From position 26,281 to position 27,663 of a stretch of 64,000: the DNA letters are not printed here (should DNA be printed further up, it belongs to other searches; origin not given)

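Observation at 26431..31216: PilT-like ATPase translationally coupled to a 1200-aa STAND NTPase with a dead cyclase domain; no other pilus genes nearby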

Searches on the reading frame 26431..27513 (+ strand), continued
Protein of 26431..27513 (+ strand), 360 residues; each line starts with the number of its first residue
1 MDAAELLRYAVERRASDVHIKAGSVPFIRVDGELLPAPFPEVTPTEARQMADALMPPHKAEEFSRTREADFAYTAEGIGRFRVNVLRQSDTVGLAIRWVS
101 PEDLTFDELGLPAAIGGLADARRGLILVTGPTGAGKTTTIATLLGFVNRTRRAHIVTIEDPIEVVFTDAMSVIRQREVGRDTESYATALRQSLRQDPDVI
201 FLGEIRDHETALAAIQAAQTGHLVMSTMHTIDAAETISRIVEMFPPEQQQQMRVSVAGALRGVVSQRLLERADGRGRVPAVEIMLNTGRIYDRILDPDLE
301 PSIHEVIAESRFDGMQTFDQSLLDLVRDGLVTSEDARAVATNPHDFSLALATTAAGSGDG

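Call 55: find_homologous_proteins(query=L021:16216-17373:+, max_evalue=1e-60)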
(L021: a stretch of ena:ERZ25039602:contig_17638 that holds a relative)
Query L021:16216-17373:+ (385 aa): 7999 proteins with E <= 1e-60 among 8000 candidates; the best 120 are listed.
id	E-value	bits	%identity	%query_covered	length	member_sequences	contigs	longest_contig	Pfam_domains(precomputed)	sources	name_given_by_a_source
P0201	3.9e-251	850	100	100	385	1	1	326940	PF00437.27,PF13401.13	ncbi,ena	-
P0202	2.7e-235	798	94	100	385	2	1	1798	PF00437.27,PF13401.13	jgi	jgi:twitching motility protein PilT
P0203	9.1e-235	796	93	100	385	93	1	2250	PF00437.27,PF13401.13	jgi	jgi:twitching motility protein PilT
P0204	3.0e-234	795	92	100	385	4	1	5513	PF00437.27,PF13401.13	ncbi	ncbi:MAG TPA: type IV pilus twitching motility protein PilT [Actinomycetota bacterium]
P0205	1.4e-229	779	90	100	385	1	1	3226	PF00437.27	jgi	jgi:twitching motility protein PilT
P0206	1.4e-229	779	91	99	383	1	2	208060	PF00437.27,PF13401.13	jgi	jgi:twitching motility protein PilT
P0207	1.9e-229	779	91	100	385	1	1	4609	PF00437.27,PF13401.13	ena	-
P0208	2.0e-229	779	90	100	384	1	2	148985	PF00437.27,PF13401.13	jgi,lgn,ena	-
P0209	4.2e-229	778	91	99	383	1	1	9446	PF00437.27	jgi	-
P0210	6.6e-229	777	90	100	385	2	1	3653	PF00437.27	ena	-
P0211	6.6e-229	777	90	99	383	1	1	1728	PF00437.27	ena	-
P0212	8.4e-229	777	91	92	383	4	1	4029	PF00437.27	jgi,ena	-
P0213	1.0e-228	776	90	100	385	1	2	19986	PF00437.27,PF13401.13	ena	-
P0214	5.6e-228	774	90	99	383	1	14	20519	PF00437.27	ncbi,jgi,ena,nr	ncbi:MAG TPA: type IV pilus twitching motility protein PilT [Actinomycetota bacterium]|nr:type IV pi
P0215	2.2e-227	772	90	100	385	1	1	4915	PF00437.27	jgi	-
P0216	9.4e-227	770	91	92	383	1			PF00437.27,PF13401.13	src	-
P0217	3.3e-226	768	92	93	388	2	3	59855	PF00437.27,PF13401.13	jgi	jgi:twitching motility protein PilT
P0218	8.1e-226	767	90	98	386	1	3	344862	PF00437.27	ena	-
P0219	9.3e-226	767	90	98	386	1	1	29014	PF00437.27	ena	-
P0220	1.1e-225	766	88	100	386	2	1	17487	PF00437.27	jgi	jgi:twitching motility protein PilT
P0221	2.2e-225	765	89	99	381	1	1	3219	PF00437.27,PF13401.13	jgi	jgi:twitching motility protein PilT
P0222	5.2e-225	764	89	98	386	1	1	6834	PF00437.27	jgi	jgi:twitching motility protein PilT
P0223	6.5e-225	764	89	100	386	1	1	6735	PF00437.27,PF13401.13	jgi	jgi:twitching motility protein PilT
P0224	6.5e-225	764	90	98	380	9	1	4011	PF00437.27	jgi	jgi:twitching motility protein PilT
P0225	7.1e-225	764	89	98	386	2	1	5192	PF00437.27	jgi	-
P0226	8.0e-225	764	90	98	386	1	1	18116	PF00437.27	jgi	-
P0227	1.8e-224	762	88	99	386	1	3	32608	PF00437.27,PF13401.13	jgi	-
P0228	1.9e-224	762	88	100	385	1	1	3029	PF00437.27,PF13604.13,PF13401.13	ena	-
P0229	2.2e-224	762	90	93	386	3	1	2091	PF00437.27,PF13401.13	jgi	jgi:twitching motility protein PilT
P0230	5.8e-224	761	88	99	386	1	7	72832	PF00437.27,PF13401.13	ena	-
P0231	6.7e-224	760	88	99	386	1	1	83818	PF00437.27,PF13401.13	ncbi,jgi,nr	ncbi:MAG TPA: type IV pilus twitching motility protein PilT [Actinomycetota bacterium]|jgi:twitching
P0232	7.1e-224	760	90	94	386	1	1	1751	PF00437.27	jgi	-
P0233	1.3e-223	759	91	94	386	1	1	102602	PF00437.27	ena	-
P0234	1.4e-223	759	89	98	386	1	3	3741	PF00437.27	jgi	jgi:twitching motility protein PilT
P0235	1.5e-223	759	90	92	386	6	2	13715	PF00437.27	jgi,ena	jgi:twitching motility protein PilT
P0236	1.5e-223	759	88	99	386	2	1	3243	PF00437.27,PF13401.13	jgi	-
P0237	2.4e-223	759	88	94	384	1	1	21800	PF00437.27,PF13604.13,PF13401.13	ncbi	-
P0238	3.9e-223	758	87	99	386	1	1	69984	PF00437.27,PF13401.13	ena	-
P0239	4.6e-223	758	87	99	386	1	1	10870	PF00437.27,PF13401.13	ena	-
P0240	5.8e-223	757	88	100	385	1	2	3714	PF00437.27,PF13604.13,PF13401.13,PF13191.13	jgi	jgi:twitching motility protein PilT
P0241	8.5e-223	757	88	100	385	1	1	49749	PF00437.27,PF13604.13,PF13401.13,PF13191.13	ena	-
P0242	1.4e-222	756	90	93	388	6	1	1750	PF00437.27,PF13401.13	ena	-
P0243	3.1e-222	755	87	100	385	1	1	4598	PF00437.27,PF13604.13,PF13401.13,PF13191.13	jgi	jgi:twitching motility protein PilT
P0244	3.1e-222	755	87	100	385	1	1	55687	PF00437.27,PF13604.13,PF13401.13,PF13191.13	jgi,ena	-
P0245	3.1e-222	755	88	100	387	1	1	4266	PF00437.27,PF13401.13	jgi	jgi:twitching motility protein PilT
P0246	4.5e-222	754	90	92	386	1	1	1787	PF00437.27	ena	-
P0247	5.2e-222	754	89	94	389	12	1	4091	PF00437.27,PF13401.13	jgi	-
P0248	6.6e-222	754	90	94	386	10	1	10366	PF00437.27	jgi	jgi:twitching motility protein PilT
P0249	2.0e-221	752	91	92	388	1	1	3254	PF00437.27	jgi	jgi:twitching motility protein PilT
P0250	2.2e-221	752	89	95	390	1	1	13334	PF00437.27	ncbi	-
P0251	2.3e-221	752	90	93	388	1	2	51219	PF00437.27,PF13401.13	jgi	-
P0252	2.5e-221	752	90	93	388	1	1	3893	PF00437.27,PF13401.13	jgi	jgi:twitching motility protein PilT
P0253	3.2e-221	752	90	93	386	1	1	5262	PF00437.27,PF13401.13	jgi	jgi:twitching motility protein PilT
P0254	3.2e-221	752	90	93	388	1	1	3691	PF00437.27,PF13401.13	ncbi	-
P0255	3.2e-221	752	89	93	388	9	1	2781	PF00437.27,PF13401.13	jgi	jgi:twitching motility protein PilT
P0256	3.5e-221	752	88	99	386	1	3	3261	PF00437.27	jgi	jgi:twitching motility protein PilT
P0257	3.9e-221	751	91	92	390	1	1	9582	PF00437.27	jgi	-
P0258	4.6e-221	751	88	96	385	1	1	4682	PF00437.27,PF13401.13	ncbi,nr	ncbi:MAG TPA: type IV pilus twitching motility protein PilT [Actinomycetota bacterium]|nr:type IV pi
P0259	5.1e-221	751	87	100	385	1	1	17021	PF00437.27,PF13401.13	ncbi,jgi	ncbi:MAG TPA: type IV pilus twitching motility protein PilT [Actinomycetota bacterium]|jgi:twitching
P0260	5.3e-221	751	91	92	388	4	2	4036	PF00437.27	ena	-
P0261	6.9e-221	751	88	94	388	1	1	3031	PF00437.27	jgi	jgi:twitching motility protein PilT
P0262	7.1e-221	751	87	96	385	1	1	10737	PF00437.27,PF13604.13,PF13401.13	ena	-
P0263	1.0e-220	750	88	94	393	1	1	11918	PF00437.27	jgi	jgi:twitching motility protein PilT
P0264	1.0e-220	750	87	100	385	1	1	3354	PF00437.27,PF13401.13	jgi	jgi:twitching motility protein PilT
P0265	1.3e-220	750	90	92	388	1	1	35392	PF00437.27,PF13401.13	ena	-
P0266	1.4e-220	750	89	93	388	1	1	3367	PF00437.27,PF13401.13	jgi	jgi:twitching motility protein PilT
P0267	1.5e-220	749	88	94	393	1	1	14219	PF00437.27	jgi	jgi:twitching motility protein PilT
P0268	1.6e-220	749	90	93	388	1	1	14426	PF00437.27,PF13401.13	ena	-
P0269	2.3e-220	749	89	94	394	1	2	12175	PF00437.27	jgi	jgi:twitching motility protein PilT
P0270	2.6e-220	749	91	92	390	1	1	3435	PF00437.27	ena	-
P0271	3.0e-220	748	88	96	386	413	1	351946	PF00437.27,PF13401.13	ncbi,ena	-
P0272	3.3e-220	748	89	94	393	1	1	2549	PF00437.27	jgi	jgi:twitching motility protein PilT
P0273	4.0e-220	748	89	94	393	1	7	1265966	PF00437.27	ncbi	-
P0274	4.2e-220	748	89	93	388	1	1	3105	PF00437.27,PF13401.13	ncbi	-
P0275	4.4e-220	748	89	94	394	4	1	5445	PF00437.27,PF13401.13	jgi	jgi:twitching motility protein PilT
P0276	5.6e-220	748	89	93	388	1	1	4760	PF00437.27,PF13401.13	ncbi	-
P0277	7.5e-220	747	89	93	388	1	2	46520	PF00437.27,PF13401.13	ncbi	-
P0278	1.2e-219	747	90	92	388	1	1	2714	PF00437.27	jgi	jgi:twitching motility protein PilT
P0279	1.3e-219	746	89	93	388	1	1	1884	PF00437.27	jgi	-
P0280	1.3e-219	746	89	95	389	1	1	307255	PF00437.27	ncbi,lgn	-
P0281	1.7e-219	746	87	96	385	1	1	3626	PF00437.27,PF13604.13,PF13401.13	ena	-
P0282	2.3e-219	746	88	94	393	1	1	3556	PF00437.27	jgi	jgi:twitching motility protein PilT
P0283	3.1e-219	745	88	94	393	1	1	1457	PF00437.27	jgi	jgi:twitching motility protein PilT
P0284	3.4e-219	745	90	92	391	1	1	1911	PF00437.27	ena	-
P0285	3.7e-219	745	90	94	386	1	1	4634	PF00437.27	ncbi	-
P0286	3.9e-219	745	88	94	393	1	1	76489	PF00437.27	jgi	jgi:twitching motility protein PilT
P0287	4.0e-219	745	90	92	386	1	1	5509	PF00437.27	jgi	-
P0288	4.2e-219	745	89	92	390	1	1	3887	PF00437.27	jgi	-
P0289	4.5e-219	745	91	92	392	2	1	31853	PF00437.27,PF13604.13,PF13401.13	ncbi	ncbi:MAG: type IV pilus twitching motility protein PilT [Actinomycetota bacterium]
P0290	6.1e-219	744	86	100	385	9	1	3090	PF00437.27,PF13401.13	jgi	-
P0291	6.7e-219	744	88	93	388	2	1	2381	PF00437.27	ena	-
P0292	9.5e-219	744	90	92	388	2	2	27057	PF00437.27,PF13604.13,PF13401.13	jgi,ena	-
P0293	1.2e-218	743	88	94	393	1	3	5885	PF00437.27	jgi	jgi:twitching motility protein PilT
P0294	1.4e-218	743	88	94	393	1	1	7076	PF00437.27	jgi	jgi:twitching motility protein PilT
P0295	1.4e-218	743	90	92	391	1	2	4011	PF00437.27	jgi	jgi:twitching motility protein PilT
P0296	2.1e-218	742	90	92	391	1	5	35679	PF00437.27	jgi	jgi:twitching motility protein PilT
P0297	2.3e-218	742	90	92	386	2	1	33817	PF00437.27,PF13604.13,PF13401.13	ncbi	-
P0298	2.4e-218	742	86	96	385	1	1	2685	PF00437.27,PF13401.13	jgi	jgi:twitching motility protein PilT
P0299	2.5e-218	742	88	94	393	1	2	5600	PF00437.27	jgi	jgi:twitching motility protein PilT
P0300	2.8e-218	742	88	94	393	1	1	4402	PF00437.27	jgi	jgi:twitching motility protein PilT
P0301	3.3e-218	742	87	99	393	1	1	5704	PF00437.27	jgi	jgi:twitching motility protein PilT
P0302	3.4e-218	742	89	92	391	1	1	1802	PF00437.27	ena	-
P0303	3.4e-218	742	88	94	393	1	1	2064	PF00437.27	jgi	jgi:twitching motility protein PilT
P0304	3.5e-218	742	89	94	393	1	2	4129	PF00437.27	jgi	jgi:twitching motility protein PilT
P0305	3.9e-218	742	88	95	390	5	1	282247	PF00437.27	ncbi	-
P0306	4.0e-218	741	87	99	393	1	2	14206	PF00437.27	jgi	jgi:twitching motility protein PilT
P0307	4.0e-218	741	88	94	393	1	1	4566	PF00437.27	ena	-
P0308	4.1e-218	741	87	99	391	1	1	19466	PF00437.27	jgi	jgi:twitching motility protein PilT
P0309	4.5e-218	741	90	95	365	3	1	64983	PF00437.27,PF13401.13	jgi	jgi:twitching motility protein PilT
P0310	4.9e-218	741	88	94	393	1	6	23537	PF00437.27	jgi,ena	jgi:twitching motility protein PilT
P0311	4.9e-218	741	87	96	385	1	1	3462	PF00437.27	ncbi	-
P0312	5.5e-218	741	88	94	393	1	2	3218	PF00437.27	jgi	jgi:twitching motility protein PilT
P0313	5.9e-218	741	89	92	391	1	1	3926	PF00437.27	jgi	jgi:twitching motility protein PilT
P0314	6.4e-218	741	90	92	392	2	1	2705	PF00437.27,PF13604.13,PF13401.13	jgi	-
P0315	9.2e-218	740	89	92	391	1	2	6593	PF00437.27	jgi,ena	jgi:twitching motility protein PilT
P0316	9.6e-218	740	88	94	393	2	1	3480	PF00437.27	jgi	jgi:twitching motility protein PilT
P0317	9.7e-218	740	89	94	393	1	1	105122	PF00437.27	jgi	jgi:twitching motility protein PilT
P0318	9.9e-218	740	88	94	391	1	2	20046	PF00437.27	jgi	jgi:twitching motility protein PilT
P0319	1.1e-217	740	89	92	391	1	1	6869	PF00437.27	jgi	jgi:twitching motility protein PilT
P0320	1.2e-217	740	88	94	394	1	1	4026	PF00437.27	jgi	jgi:twitching motility protein PilT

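Call 56: find_encoding_contigs(protein=P0271, flank=10000, max_places=4)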
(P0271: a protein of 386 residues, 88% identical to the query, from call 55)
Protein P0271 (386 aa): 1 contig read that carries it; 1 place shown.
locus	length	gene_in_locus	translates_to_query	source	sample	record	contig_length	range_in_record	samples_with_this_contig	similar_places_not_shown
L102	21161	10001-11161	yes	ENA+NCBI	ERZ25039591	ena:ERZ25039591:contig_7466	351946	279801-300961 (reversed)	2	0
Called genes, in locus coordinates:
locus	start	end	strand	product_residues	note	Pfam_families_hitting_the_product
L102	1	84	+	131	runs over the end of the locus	PF01243:PNPOx_N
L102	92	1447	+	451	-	PF05496:RuvB_N, PF00004:AAA, PF00158:Sigma54_activat (faint), PF07726:AAA_3 (faint), PF16193:AAA_assoc_2, PF12002:MgsA_C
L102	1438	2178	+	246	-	PF06103:DUF948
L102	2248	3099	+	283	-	PF01411:tRNA-synt_2c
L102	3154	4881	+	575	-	PF01411:tRNA-synt_2c, PF07973:tRNA_SAD, PF02272:DHHA1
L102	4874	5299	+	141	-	PF03652:RuvX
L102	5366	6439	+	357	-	PF02618:YceG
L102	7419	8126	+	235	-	-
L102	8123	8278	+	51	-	-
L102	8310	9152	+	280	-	PF05157:MshEN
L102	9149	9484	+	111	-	PF00437:T2SSE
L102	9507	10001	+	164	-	PF00437:T2SSE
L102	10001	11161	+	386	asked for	PF00437:T2SSE, PF13401:AAA_22 (faint)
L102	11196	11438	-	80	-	-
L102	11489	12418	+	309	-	PF00482:T2SSF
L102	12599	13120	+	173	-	PF07963:N_methyl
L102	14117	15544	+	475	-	-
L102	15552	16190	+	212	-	PF07963:N_methyl (weak)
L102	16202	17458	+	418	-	-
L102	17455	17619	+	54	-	-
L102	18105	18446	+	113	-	-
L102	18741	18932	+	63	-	PF12728:HTH_17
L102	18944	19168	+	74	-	PF12728:HTH_17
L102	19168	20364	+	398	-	PF11104:PilM_2, PF14450:FtsA, PF11104:PilM_2 (weak)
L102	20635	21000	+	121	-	-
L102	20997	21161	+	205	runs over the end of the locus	PF04350:PilO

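Call 57: find_encoding_contigs(protein=P0273, flank=10000, max_places=4)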
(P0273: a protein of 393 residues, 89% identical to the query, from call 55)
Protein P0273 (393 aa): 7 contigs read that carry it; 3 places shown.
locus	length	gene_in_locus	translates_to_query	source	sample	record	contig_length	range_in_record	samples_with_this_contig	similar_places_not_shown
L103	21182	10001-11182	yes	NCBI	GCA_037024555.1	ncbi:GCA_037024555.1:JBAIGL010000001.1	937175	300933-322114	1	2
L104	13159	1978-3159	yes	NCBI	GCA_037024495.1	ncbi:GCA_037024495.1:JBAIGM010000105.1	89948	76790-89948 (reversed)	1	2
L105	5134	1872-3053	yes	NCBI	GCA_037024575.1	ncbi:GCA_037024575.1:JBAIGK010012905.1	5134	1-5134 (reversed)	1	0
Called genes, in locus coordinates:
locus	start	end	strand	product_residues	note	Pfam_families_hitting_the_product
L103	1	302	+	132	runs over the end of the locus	PF01243:PNPOx_N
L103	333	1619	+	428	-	PF05496:RuvB_N, PF00004:AAA, PF16193:AAA_assoc_2, PF12002:MgsA_C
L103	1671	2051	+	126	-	PF06103:DUF948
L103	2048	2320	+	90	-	-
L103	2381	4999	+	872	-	PF01411:tRNA-synt_2c, PF07973:tRNA_SAD, PF02272:DHHA1 (weak)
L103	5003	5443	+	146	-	PF03652:RuvX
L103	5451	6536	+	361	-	PF02618:YceG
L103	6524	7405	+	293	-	PF08501:Shikimate_dh_N, PF18317:SDH_C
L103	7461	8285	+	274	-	-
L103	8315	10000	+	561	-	PF05157:MshEN, PF00437:T2SSE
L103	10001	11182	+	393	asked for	PF00437:T2SSE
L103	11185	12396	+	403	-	PF28597:T2SSF_N, PF00482:T2SSF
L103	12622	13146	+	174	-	PF07963:N_methyl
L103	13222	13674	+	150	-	PF07963:N_methyl (weak)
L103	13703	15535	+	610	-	-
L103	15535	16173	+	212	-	-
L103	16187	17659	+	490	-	-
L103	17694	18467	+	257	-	PF06750:A24_N_bact, PF01478:Peptidase_A24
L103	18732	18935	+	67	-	PF12728:HTH_17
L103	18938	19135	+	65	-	PF12728:HTH_17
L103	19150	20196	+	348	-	PF11104:PilM_2, PF14450:FtsA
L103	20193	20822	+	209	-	-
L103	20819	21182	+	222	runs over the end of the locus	PF04350:PilO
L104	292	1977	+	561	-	PF05157:MshEN, PF00437:T2SSE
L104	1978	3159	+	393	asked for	PF00437:T2SSE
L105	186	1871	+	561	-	PF05157:MshEN, PF00437:T2SSE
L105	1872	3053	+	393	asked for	PF00437:T2SSE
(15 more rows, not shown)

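Call 71: search_protein_families(library=padloc, proteins=[window:26431-27513:+], max_evalue=0.01)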
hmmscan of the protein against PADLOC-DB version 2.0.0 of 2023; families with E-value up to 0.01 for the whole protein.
window:26431-27513:+ (360 aa): 3 families
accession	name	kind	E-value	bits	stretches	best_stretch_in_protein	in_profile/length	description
PDLC04140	mad8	-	7.1e-07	27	1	121-216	25-86/314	mads_8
PDLC04135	mad3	-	3.8e-05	21.4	1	124-242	23-153/374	mads_3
PDLC04664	PDC-M47A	-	0.0077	13.2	0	125-255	21-151/461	-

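Call 72: search_protein_families(library=pfam, proteins=[L021:8504-9868:+, L021:11095-14358:+, L020:11115-14942:+, L103:7461-8285:+], max_evalue=0.05)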
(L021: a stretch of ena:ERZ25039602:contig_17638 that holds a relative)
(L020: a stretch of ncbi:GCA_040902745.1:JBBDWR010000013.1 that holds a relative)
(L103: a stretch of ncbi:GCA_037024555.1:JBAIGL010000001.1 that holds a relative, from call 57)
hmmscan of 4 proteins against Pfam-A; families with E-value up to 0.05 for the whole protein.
L021:8504-9868:+ (454 aa): 1 family
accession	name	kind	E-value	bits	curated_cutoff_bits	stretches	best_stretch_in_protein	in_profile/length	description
PF05887.16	Trypan_PARP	-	0.0081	16.6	100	1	346-399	60-111/134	Procyclic acidic repetitive protein (PARP)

L021:11095-14358:+ (1087 aa): 10 families
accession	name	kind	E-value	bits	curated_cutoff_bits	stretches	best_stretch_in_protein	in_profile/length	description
PF13191.12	AAA_16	-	1.2e-18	68.6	32.6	1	222-392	2-160/167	AAA ATPase domain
PF13424.12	TPR_12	-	7.8e-10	39.2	30.1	3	964-1028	9-75/77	Tetratricopeptide repeat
PF13401.12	AAA_22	-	1.6e-06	28.9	27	1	245-397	5-119/130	AAA domain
PF17874.7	TPR_MalT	-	1.6e-05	24.8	45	1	840-1026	2-189/336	MalT-like TPR region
PF24463.1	DUF7577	-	2.8e-05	24.1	28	1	23-47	2-26/27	Domain of unknown function (DUF7577)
PF25199.1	nSTAND_NTPase5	-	0.0021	18.3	34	0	223-291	16-87/145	Novel STAND NTPase 5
PF12773.13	DZR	-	0.0027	18.3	27.3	1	26-47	1-22/45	Double zinc ribbon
PF13240.11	Zn_Ribbon_1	-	0.0056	16.9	25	1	26-47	2-23/23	zinc-ribbon domain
PF07721.20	TPR_4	-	0.022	15.8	27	1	844-862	6-24/26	Tetratricopeptide repeat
PF00004.35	AAA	-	0.031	15.2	21.2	0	250-376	3-69/131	ATPase family associated with various cellular activities (AAA)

L020:11115-14942:+ (1275 aa): 17 families
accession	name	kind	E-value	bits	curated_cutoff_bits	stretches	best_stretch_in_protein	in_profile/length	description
PF13191.12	AAA_16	-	9.9e-13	49.4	32.6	1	309-475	2-155/167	AAA ATPase domain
PF13424.12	TPR_12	-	5.6e-07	30.1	30.1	2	977-1032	10-67/77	Tetratricopeptide repeat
PF12773.13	DZR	-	1.8e-05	25.3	27.3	1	19-41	1-23/45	Double zinc ribbon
PF17874.7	TPR_MalT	-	4e-05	23.5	45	2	1011-1122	2-113/336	MalT-like TPR region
PF24463.1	DUF7577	-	4.3e-05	23.5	28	1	15-41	1-27/27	Domain of unknown function (DUF7577)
PF13401.12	AAA_22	-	4.7e-05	24.2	27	1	333-412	6-83/130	AAA domain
PF13240.11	Zn_Ribbon_1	-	0.00016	21.8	25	1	19-40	2-23/23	zinc-ribbon domain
PF13248.11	Zn_ribbon_3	-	0.00049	19.9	27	1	16-39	2-25/26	zinc-ribbon domain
PF24460.1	DUF7575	-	0.0014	18.4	28.5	1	15-41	2-28/28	Domain of unknown function (DUF7575)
PF00004.35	AAA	-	0.003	18.5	21.2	1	336-411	2-57/131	ATPase family associated with various cellular activities (AAA)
PF13374.12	TPR_10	-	0.0051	17.2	27.5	0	1089-1117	2-30/42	Tetratricopeptide repeat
PF18912.6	DZR_2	-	0.0064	16.7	27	1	18-47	9-38/56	Double zinc ribbon domain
PF20720.3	nSTAND3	-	0.007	16.5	27.2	1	335-379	20-61/155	Novel STAND NTPase 3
PF07719.23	TPR_2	-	0.017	15.7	27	0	1089-1117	1-29/34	Tetratricopeptide repeat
PF04097.20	Nic96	-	0.018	13.8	34.2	1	980-1048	367-439/607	Nup93/Nic96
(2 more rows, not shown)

L103:7461-8285:+ (274 aa): 0 families

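Call 73: search_solved_structures(query=window:26431-27513:+, max_evalue=1e-20)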
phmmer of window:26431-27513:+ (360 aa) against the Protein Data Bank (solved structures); distinct sequences matched with E-value up to 1e-20: 23.
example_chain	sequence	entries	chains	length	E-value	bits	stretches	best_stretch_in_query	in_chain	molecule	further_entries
5fl3_A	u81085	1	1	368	3.7e-104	351.7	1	4-355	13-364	PILI RETRACTION PROTEIN PILT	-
2gsz_A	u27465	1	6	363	4.8e-89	302.1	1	4-346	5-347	twitching motility protein PilT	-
2ewv_A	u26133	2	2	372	5.2e-89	301.9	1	4-346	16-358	twitching motility protein PilT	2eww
5zfq_A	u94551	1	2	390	3.7e-84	286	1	5-353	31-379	Twitching motility pilus retraction protein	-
3jvu_A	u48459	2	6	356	1.2e-81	277.7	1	1-349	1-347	Twitching mobility protein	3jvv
6ojx_A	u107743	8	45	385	1.6e-79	270.8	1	5-346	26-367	Twitching motility pilus retraction ATPase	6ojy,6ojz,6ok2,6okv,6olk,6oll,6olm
10my_A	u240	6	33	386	1.1e-76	261.4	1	11-354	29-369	PilT/PilU family type 4a pilus ATPase | Twitching motility protein PilT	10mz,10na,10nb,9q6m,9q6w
9n32_A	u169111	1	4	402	2.1e-75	257.2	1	2-351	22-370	PilU protein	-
2eyu_A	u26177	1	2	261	1.3e-66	228.4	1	105-346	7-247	twitching motility protein PilT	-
6olj_C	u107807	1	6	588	1.4e-32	116.5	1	7-283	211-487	Type IV pilus biogenesis ATPase PilB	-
5tsg_B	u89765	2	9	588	1.6e-32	116.3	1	7-279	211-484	Type IV pilus biogenesis ATPase PilB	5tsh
6geb_A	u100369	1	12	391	2.1e-32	115.9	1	6-298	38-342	DotB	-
5zfr_A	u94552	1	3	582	1.4e-31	113.2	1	7-272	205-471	Type IV pilus biogenesis ATPase PilB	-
3jc8_Ba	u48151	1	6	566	2.3e-30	109.2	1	7-271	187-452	Type IV-A pilus assembly ATPase PilB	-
5it5_F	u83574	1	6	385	3.4e-27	98.8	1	122-273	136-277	ATP binding motif-containing protein PilF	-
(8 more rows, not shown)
